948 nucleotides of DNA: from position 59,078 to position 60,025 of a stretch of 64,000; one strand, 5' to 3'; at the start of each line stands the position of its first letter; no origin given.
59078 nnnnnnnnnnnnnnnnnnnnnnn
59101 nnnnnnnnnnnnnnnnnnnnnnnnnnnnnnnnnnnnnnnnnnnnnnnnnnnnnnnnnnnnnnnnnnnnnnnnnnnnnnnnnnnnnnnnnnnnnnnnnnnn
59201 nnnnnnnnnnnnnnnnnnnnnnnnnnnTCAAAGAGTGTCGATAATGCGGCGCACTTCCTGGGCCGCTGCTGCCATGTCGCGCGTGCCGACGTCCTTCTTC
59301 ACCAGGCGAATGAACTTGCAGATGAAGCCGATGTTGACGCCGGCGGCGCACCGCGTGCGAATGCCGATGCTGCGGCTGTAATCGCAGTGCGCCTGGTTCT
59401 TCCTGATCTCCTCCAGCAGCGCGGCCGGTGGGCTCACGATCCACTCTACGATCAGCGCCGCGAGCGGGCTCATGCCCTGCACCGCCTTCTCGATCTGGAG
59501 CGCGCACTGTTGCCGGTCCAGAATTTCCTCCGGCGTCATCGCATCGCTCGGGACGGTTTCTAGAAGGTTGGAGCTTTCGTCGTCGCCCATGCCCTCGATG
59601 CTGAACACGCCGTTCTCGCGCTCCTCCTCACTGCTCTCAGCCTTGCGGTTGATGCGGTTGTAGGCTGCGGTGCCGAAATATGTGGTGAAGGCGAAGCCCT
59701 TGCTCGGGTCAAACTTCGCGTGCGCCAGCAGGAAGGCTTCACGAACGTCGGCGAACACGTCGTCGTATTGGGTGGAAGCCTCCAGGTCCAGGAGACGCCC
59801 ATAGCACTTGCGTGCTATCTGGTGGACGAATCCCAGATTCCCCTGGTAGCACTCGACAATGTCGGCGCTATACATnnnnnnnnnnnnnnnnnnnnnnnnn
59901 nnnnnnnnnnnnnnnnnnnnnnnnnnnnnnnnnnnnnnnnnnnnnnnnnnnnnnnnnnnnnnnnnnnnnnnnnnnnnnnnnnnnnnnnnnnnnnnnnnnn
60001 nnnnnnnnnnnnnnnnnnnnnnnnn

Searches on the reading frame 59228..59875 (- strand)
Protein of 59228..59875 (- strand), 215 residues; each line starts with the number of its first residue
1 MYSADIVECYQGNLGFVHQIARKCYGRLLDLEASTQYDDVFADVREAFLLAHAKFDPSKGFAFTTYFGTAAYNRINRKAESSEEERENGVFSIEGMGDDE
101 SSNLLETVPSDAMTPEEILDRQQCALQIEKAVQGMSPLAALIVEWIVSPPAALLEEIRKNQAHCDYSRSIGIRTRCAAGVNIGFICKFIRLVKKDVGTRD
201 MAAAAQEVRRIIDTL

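Call 3: search_protein_families(library=pfam, proteins=[window:59228-59875:-], max_evalue=1)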
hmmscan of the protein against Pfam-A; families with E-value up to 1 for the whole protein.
window:59228-59875:- (215 aa): 1 family
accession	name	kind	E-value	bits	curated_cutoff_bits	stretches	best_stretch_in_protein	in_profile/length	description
PF04542.20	Sigma70_r2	-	2.1e-06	27.8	24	1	10-77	2-63/71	Sigma-70 region 2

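Call 4: search_protein_families(library=phrogs, proteins=[window:59228-59875:-], max_evalue=0.01)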
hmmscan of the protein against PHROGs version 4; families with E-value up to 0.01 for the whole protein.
window:59228-59875:- (215 aa): 2 families
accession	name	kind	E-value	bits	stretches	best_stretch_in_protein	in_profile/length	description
phrog_3741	-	unknown function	8.6e-13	49.4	1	8-212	7-216/221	-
phrog_351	-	transcription regulation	1.2e-09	38.3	1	11-77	510-573/928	RNA polymerase sigma factor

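Call 6: search_dna_similar(query=window:59228-59875:-, collection=phages, mode=protein, max_rows=40, max_evalue=0.001)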
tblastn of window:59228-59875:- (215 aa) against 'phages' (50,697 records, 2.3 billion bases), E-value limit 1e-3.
Records with a match: 8; places in all: 8; records where one place covers at least 80% of the query: 1.
Best place of each record, by identity: <60% 8.
By first word of the organism name: Rhizobium 8.
By host as written in the record: Rhizobium etli CFN42 2; Rhizobium phaseoli N1_10 1; Rhizobium phaseoli N1_15 1; Rhizobium phaseoli N2_6 1; Rhizobium etli Y2_11 1; Rhizobium etli Y2_17 1; R. phaseoli sv. phaseoli INC 2-5 1.
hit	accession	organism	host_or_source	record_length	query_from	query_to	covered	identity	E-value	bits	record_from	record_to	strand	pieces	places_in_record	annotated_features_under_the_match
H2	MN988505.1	Rhizobium phage RHph_N1_10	Rhizobium phaseoli N1_10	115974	20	189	79%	28.2%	3e-7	56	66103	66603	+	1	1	RNA polymerase sigma-70 factor protein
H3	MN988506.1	Rhizobium phage RHph_N1_15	Rhizobium phaseoli N1_15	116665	20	189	79%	28.2%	3e-7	56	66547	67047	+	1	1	RNA polymerase sigma-70 factor protein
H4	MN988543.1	Rhizobium phage RHph_N2_6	Rhizobium phaseoli N2_6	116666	20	189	79%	28.2%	3e-7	56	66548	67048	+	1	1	RNA polymerase sigma-70 factor protein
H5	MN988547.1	Rhizobium phage RHph_Y2_11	Rhizobium etli Y2_11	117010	20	189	79%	27.6%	2e-8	59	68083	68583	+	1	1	RNA polymerase sigma-70 factor protein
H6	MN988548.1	Rhizobium phage RHph_Y2_17_1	Rhizobium etli Y2_17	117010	20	189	79%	27.6%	2e-8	59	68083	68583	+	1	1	RNA polymerase sigma-70 factor protein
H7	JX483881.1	Rhizobium phage RHEph10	Rhizobium etli CFN42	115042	20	189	79%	27.6%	2e-8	59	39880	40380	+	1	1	putative RNA polymerase sigma factor protein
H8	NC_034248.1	Rhizobium phage RHEph10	Rhizobium etli CFN42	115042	20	189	79%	27.6%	2e-8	59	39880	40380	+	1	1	RNA polymerase sigma factor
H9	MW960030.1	Rhizobium phage RHph_X66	R. phaseoli sv. phaseoli INC 2-5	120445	17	189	80%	23.2%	4e-4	47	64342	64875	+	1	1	RNA polymerase sigma-70 factor protein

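Call 7: get_annotated_region(hit=H8, flank=7000)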
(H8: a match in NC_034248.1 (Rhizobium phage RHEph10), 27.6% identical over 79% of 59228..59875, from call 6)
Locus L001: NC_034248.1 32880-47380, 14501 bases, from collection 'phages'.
description: Rhizobium phage RHEph10, complete genome.
organism: Rhizobium phage RHEph10 (NCBI taxid 1220717)
taxonomy: Viruses; Duplodnaviria; Heunggongvirae; Uroviricota; Caudoviricetes
host: Rhizobium etli CFN42; source: -; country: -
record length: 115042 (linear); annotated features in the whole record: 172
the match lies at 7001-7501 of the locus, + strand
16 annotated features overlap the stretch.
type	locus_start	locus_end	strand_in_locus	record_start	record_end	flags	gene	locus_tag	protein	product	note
CDS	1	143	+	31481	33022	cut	-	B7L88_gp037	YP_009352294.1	putative ATP-dependent DNA ligase protein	DNA ligase, ATP-dependent, C-terminal, POG0469; POG0135; POG0470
CDS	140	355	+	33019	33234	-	-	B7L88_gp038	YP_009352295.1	hypothetical protein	-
CDS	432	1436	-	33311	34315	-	-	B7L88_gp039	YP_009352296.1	replication protein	replication protein C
CDS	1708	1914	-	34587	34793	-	-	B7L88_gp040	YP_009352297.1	hypothetical protein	-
CDS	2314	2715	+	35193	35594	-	-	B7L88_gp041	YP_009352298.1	hypothetical protein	-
CDS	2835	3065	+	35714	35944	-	-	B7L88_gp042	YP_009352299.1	hypothetical protein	-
CDS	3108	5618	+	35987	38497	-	-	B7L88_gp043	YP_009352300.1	putative cobalamin biosynthesis protein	cobalt chelatase, CobT subunit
CDS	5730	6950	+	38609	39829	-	-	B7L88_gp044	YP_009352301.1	porphyrin biosynthesis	CobS; ATPase, AAA-5, CbbQ/NirQ/NorQ C-terminal, POG1859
CDS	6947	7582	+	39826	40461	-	-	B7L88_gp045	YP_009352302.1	RNA polymerase sigma factor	RNA polymerase sigma-70 region 2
CDS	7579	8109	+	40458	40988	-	-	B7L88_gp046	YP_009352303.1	hypothetical protein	-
CDS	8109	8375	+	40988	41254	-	-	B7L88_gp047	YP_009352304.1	hypothetical protein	-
CDS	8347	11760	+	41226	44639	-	-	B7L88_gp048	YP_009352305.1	DNA polymerase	PHP, C-terminal, DNA polymerase III, alpha subunit, uracil-DNA glycosylase-like, bacterial DNA polymerase III, alpha ...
CDS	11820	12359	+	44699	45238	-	-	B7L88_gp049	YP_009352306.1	hypothetical protein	-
CDS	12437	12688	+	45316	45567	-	-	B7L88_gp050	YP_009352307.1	hypothetical protein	-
CDS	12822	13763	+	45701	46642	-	-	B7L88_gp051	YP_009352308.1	single strand DNA binding protein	-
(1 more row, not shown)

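Call 9: find_homologous_proteins(query=window:59228-59875:-)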
Query window:59228-59875:- (215 aa): 12 proteins with E <= 0.001 among 373 candidates.
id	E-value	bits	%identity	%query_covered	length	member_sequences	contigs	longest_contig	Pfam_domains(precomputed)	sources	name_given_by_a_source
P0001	4.2e-138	475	100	100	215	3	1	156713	PF04542.21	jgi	jgi:hypothetical protein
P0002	1.2e-121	422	86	100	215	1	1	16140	PF04542.21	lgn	-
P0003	1.2e-97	343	72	100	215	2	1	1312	PF04542.21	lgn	-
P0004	4.0e-89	316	68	100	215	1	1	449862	PF04542.21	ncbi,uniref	ncbi:sigma factor [Paraburkholderia sp.]|uniref:sigma factor n=1 Tax=Paraburkholderia sp. TaxID=1926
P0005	1.1e-75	272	59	100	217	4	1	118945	-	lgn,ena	-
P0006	1.1e-74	268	59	100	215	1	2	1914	PF04542.21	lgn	-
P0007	2.4e-69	251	55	100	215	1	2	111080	PF04542.21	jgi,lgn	jgi:RNA polymerase sigma factor (sigma-70 family)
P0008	6.0e-65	237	54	100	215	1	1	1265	PF04542.21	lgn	-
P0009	2.1e-58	215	58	86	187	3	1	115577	-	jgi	jgi:hypothetical protein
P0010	8.8e-53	197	45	100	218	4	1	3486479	PF04542.21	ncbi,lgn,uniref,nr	ncbi:hypothetical protein N5B55_04680 [Ralstonia pickettii]|uniref:sigma factor n=1 Tax=Ralstonia pi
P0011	1.5e-52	196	45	100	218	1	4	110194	-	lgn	-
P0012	1.3e-21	95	31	96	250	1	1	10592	-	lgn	-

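Call 14: search_solved_structures(query=A1, max_evalue=1, show_alignments=2)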
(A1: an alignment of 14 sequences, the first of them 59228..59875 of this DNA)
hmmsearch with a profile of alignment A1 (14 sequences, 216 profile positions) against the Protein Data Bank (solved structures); distinct sequences matched with E-value up to 1: 73 (the best 60 are shown).
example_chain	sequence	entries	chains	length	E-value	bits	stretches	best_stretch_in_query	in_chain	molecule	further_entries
8h3v_G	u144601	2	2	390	8e-12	48.5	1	11-144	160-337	RNA polymerase sigma factor SigA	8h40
8gzg_F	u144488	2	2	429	8.2e-10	41.9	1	11-144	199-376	RNA polymerase sigma factor SigA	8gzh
9dvs_G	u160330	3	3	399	2.2e-08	37.2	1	11-144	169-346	RNA polymerase sigma factor SigA1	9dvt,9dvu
9wsm_F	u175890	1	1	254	7.3e-07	32.2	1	16-76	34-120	RNA polymerase sigma factor FliA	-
9wsf_A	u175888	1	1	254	7.4e-07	32.2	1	16-76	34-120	RNA polymerase sigma factor FliA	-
7l7b_F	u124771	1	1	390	1.2e-06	31.5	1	33-145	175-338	RNA polymerase sigma factor SigA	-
8k60_F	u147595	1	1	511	1.6e-06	31.1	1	35-142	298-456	RNA polymerase principal sigma factor HrdB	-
7vpz_F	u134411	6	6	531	1.9e-06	30.9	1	35-141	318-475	RNA polymerase principal sigma factor HrdB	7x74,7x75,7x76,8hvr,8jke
7vpd_F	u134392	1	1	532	1.9e-06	30.9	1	35-141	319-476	RNA polymerase sigma factor SigA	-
8dy9_F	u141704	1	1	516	2.3e-06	30.6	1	35-141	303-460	RNA polymerase sigma factor SigA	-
8dy7_F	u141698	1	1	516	2.3e-06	30.6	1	35-141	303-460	RNA polymerase sigma factor SigA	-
7vf9_F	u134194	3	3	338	6.4e-06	29.2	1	13-136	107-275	RNA polymerase sigma factor RpoS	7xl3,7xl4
7f0r_F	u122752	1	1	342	6.6e-06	29.1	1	13-136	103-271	RNA polymerase sigma factor RpoS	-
5tw1_F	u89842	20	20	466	8.8e-06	28.7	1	32-126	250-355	RNA polymerase sigma factor SigA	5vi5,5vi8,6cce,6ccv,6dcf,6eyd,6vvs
9e7v_F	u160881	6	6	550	1.3e-05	28.2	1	32-126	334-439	RNA polymerase sigma factor SigA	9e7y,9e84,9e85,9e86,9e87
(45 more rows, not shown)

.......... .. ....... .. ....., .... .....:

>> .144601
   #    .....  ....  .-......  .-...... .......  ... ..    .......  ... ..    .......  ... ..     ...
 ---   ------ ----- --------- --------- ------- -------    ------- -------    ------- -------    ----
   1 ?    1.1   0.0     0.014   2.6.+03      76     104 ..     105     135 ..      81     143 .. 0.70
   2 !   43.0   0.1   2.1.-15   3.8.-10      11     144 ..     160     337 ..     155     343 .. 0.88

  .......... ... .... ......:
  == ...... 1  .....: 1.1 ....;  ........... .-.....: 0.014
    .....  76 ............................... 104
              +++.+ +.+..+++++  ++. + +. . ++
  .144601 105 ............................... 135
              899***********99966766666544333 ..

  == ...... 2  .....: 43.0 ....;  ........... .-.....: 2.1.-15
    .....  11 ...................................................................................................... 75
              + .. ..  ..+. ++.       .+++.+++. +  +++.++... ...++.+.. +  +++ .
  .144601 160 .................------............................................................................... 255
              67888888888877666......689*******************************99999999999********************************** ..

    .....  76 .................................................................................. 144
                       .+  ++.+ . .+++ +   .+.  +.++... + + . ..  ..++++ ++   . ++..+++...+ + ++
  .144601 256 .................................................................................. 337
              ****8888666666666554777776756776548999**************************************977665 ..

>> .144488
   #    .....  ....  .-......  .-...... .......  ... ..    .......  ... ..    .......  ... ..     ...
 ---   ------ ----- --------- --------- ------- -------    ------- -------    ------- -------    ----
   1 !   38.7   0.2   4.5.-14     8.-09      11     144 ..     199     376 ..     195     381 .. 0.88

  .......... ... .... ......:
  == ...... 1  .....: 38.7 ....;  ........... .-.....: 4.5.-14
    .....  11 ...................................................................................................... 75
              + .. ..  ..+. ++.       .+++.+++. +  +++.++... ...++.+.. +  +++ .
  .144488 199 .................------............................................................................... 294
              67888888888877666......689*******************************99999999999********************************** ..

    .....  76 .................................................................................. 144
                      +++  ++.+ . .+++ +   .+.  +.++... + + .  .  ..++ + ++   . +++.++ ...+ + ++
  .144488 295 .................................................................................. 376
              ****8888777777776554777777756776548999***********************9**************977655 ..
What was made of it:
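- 59228..59875 (-): Sigma-70-family factor, 215 aa. A family profile against PDB hits SigA, FliA and RpoS, best E 8e-12 (call 14).
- On Sigma-70 family: The KFDP and F-x-T-Y motifs align to SigA (call 14).
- The PDB profile search hits sigma factors at 8e-12 (call 14).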

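Call 27: find_homologous_proteins(query=A4)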
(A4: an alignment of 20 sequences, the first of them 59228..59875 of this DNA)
Query A4 (20 sequences) (215 aa, profile of the alignment): 70 proteins with E <= 0.001 among 7295 candidates.
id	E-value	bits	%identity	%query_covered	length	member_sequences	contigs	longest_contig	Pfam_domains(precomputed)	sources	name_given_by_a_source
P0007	2.2e-93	330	55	100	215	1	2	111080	PF04542.21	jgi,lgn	jgi:RNA polymerase sigma factor (sigma-70 family)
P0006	3.9e-92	326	59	100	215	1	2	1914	PF04542.21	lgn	-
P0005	1.5e-89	317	59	100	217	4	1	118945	-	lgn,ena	-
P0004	1.8e-89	317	68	100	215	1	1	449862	PF04542.21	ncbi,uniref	ncbi:sigma factor [Paraburkholderia sp.]|uniref:sigma factor n=1 Tax=Paraburkholderia sp. TaxID=1926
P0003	2.7e-89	316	72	100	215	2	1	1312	PF04542.21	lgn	-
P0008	3.9e-89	316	54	100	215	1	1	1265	PF04542.21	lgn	-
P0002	1.5e-87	311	86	100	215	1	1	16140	PF04542.21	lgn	-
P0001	2.2e-87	310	100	100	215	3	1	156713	PF04542.21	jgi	jgi:hypothetical protein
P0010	1.1e-84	301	45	100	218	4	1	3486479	PF04542.21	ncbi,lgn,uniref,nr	ncbi:hypothetical protein N5B55_04680 [Ralstonia pickettii]|uniref:sigma factor n=1 Tax=Ralstonia pi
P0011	7.4e-83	295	45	100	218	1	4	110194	-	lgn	-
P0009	8.3e-72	259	58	86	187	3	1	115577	-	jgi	jgi:hypothetical protein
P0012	2.5e-62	228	31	96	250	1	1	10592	-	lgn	-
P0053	1.2e-56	210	23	80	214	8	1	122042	PF04542.21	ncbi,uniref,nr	ncbi:hypothetical protein GFL39_26000 [Rhizobium leguminosarum bv. viciae]|uniref:sigma factor n=1 T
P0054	7.3e-52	194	24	81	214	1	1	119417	PF04542.21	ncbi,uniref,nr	ncbi:sigma factor (plasmid) [Rhizobium beringeri]|uniref:sigma factor n=1 Tax=Rhizobium beringeri Ta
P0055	6.5e-50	188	26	73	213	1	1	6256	PF04542.21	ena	-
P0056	2.1e-49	186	28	79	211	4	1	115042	PF04542.21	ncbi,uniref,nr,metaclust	ncbi:RNA polymerase sigma factor [Rhizobium phage RHEph10]|uniref:RNA polymerase sigma factor n=1 Ta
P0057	3.4e-48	182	25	73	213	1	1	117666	PF04542.21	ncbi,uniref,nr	ncbi:hypothetical protein B9J07_28200 [Sinorhizobium sp. LM21]|uniref:sigma factor n=1 Tax=Sinorhizo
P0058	3.8e-47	179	25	73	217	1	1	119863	PF04542.21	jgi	jgi:DNA-directed RNA polymerase specialized sigma subunit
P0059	7.0e-47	178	22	73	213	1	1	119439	PF04542.21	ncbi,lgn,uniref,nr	ncbi:hypothetical protein IB265_33450 [Ensifer sp. ENS10]|uniref:sigma factor n=1 Tax=Ensifer sp. EN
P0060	2.3e-46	176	28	79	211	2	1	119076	PF04542.21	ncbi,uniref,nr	ncbi:hypothetical protein HJA82_29235 [Rhizobium bangladeshense]|uniref:sigma factor n=1 Tax=Rhizobi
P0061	4.1e-46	175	25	80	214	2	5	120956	PF04542.21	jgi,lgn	jgi:hypothetical protein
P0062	1.1e-45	174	24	79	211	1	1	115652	PF04542.21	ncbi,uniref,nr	ncbi:sigma factor [Pararhizobium qamdonense]|uniref:sigma factor n=1 Tax=Pararhizobium qamdonense Ta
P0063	2.1e-45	173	25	73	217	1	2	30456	PF04542.21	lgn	-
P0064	3.0e-45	172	25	79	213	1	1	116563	PF04542.21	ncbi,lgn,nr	ncbi:sigma-70-like protein [Rhizobium azibense]|nr:sigma-70-like protein [Rhizobium azibense]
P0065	4.1e-45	172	28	79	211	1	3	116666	PF04542.21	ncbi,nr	ncbi:RNA polymerase sigma-70 factor protein [Rhizobium phage RHph_N1_15]|nr:RNA polymerase sigma-70 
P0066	6.1e-45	171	27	72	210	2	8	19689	PF04542.21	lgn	-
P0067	1.1e-44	171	27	72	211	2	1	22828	PF04542.21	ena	-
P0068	2.8e-44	169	27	72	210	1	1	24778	PF04542.21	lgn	-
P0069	6.3e-44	168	23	73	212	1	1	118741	PF04542.21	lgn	-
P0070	8.6e-44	168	28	79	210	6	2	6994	PF04542.21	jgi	jgi:DNA-directed RNA polymerase specialized sigma24 family protein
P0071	1.7e-43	167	30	78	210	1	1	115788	PF04542.21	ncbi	-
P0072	1.9e-43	166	24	82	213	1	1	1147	PF04542.21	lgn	-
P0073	1.9e-43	166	25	73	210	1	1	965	PF04542.21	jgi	jgi:DNA-directed RNA polymerase specialized sigma subunit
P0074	7.2e-43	165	27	80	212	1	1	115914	PF04542.21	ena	-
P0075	2.4e-42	163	27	95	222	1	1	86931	PF04542.21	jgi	jgi:hypothetical protein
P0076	3.0e-42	163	27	79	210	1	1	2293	PF04542.21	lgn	-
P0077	3.0e-42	163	27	72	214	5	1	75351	PF04542.21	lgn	-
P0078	4.2e-42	162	25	92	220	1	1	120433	PF04542.21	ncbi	ncbi:sigma factor [Agrobacterium sp. CG674]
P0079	4.5e-42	162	27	92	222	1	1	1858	PF04542.21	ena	-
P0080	5.0e-42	162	28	79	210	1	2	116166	PF04542.21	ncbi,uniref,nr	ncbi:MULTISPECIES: sigma factor [unclassified Ensifer]|uniref:sigma factor n=1 Tax=unclassified Ensi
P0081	6.1e-42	162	27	79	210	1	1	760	PF04542.21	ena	-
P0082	2.9e-41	159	25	79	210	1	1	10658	PF04542.21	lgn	-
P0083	7.4e-41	158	26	73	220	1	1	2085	PF04542.21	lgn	-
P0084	1.9e-40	157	28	73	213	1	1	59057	PF04542.21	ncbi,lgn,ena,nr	ncbi:MAG: hypothetical protein DI537_14685 [Stutzerimonas stutzeri]|nr:MAG: hypothetical protein DI5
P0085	2.1e-40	157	32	72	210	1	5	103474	PF04542.21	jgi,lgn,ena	-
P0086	2.2e-40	156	25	73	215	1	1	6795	PF04542.21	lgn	-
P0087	2.3e-40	156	26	72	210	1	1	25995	PF04542.21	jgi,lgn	jgi:DNA-directed RNA polymerase specialized sigma24 family protein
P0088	3.5e-40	156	27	92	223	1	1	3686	PF04542.21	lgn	-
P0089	3.6e-40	156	28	73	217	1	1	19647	PF04542.21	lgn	-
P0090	3.8e-40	156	24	92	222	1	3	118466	PF04542.21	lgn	-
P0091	5.4e-40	155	25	92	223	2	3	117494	PF04542.21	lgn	-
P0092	1.5e-39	154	25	92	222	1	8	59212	PF04542.21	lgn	-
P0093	2.4e-39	153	28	79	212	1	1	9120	PF04542.21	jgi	jgi:RNA polymerase sigma factor (sigma-70 family)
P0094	7.2e-39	152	31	73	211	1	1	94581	PF04542.21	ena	-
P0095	1.8e-38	150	24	80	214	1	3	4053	PF04542.21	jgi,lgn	jgi:hypothetical protein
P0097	2.1e-38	150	24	73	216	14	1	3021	PF04542.21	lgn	-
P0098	2.1e-38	150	27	69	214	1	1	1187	PF04542.21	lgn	-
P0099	2.5e-38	150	19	71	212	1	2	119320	PF04542.21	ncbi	-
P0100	1.4e-37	147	25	73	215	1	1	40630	PF04542.21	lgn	-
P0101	3.2e-37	146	25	65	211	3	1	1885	PF04542.21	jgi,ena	-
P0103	1.6e-35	141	27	77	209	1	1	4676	PF04542.21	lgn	-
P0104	1.2e-33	135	23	83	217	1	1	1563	PF04542.21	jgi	jgi:DNA-directed RNA polymerase specialized sigma24 family protein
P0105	2.2e-32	130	27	79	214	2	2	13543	PF04542.21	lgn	-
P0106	3.3e-32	130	24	92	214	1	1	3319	PF04542.21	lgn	-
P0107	2.5e-26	111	36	63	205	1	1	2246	PF04542.21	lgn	-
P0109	9.1e-6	43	39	27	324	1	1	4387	PF04545.23,PF00140.26,PF04542.21,PF04539.23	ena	-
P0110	8.6e-4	37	25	27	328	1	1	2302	PF04545.23,PF04542.21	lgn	-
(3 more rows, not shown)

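Call 38: predict_structure(alignment_id=A5)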
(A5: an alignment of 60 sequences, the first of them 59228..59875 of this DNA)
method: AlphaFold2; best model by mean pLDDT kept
length: 215 residues; sequences in the alignment: 60
mean_pLDDT: 84.5   pTM: 0.43
mean pLDDT of the five models: 84.5, 82.6, 81.9, 80.4, 80.4
residues with pLDDT >= 90: 96; 70-90: 91; 50-70: 21; < 50: 7
segments of 3 or more residues with pLDDT < 50: 95-100
pLDDT, mean of each block of 10 residues (from residue 1): 87 93 90 85 94 93 92 88 69 50 57 87 86 88 90 89 91 81 88 89 91 83
secondary structure, 60 per line:
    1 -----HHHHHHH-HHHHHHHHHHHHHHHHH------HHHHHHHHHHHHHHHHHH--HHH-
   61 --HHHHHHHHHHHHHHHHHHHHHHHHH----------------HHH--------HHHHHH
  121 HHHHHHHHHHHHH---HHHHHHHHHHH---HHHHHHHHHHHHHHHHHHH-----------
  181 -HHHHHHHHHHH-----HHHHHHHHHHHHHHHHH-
elements in order: H6-12 H14-30 H37-54 H63-87 H115-133 H137-147 H151-169 H182-192 H198-214
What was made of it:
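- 59615..59854 (-): Sigma domain 2 (residues 8-87). The region 2.2-like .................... and the region 2.3/2.4-like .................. lie here. AlphaFold2 pLDDT about 85-94 (call 38).
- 59234..59533 (-): C-terminal helical domain of the sigma (residues 115-214). It is sigma4-like in fold, with an inserted helix of about 30 aa (151-169 plus a loop). The last helix carries a conserved R-E-V/I motif. pLDDT 81-91; helices 115-133, 137-147, 151-169, 182-192 and 198-214 (call 38).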

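Call 41: search_protein_families(library=pfam, alignment_id=A5, max_evalue=1)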
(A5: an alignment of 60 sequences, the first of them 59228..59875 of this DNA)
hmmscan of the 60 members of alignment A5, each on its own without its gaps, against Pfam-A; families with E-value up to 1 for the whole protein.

A. member 1, window:59228-59875:- (215 aa): 1 family
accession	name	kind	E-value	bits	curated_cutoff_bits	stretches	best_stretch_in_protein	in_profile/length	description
PF04542.20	Sigma70_r2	-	2.1e-06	27.8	24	1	10-77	2-63/71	Sigma-70 region 2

B. families by the number of members that match (of 60 scanned): 36 families (the first 25 are shown)
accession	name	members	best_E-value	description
PF04542.20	Sigma70_r2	60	2.2e-11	Sigma-70 region 2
PF03731.21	Ku_N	2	0.013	Ku70/Ku80 N-terminal alpha/beta domain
PF08656.15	DASH_Dad3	2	0.039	DASH complex subunit Dad3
PF08827.16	DUF1805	1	0.0094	Domain of unknown function (DUF1805)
PF09349.15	OHCU_decarbox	1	0.015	OHCU decarboxylase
PF24422.1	DUF7552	1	0.016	Domain of unknown function (DUF7552)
PF14490.11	HHH_RecD2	1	0.032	ATP-dependent RecD2 DNA helicase HHH domain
PF10782.14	zf-C2HCIx2C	1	0.033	Zinc-finger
PF12531.13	DUF3731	1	0.034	DNA-K related protein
PF18871.6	HEPN_Toprim_N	1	0.037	HEPN/Toprim N-terminal domain 1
PF04539.22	Sigma70_r3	1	0.046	Sigma-70 region 3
PF19817.4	DUF6300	1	0.053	Family of unknown function (DUF6300)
PF22565.1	mSLOG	1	0.057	Minimal SLOG domain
PF18488.6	WYL_3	1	0.066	WYL domain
PF25345.1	PH_EXO84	1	0.081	PH domain found in exocyst complex component Exo84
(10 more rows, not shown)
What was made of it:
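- On Sigma-70 family: 60 of 60 relatives hit it (call 41).
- Its region 4 is divergent, so an unusual promoter architecture is conceivable (calls 38, 41).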
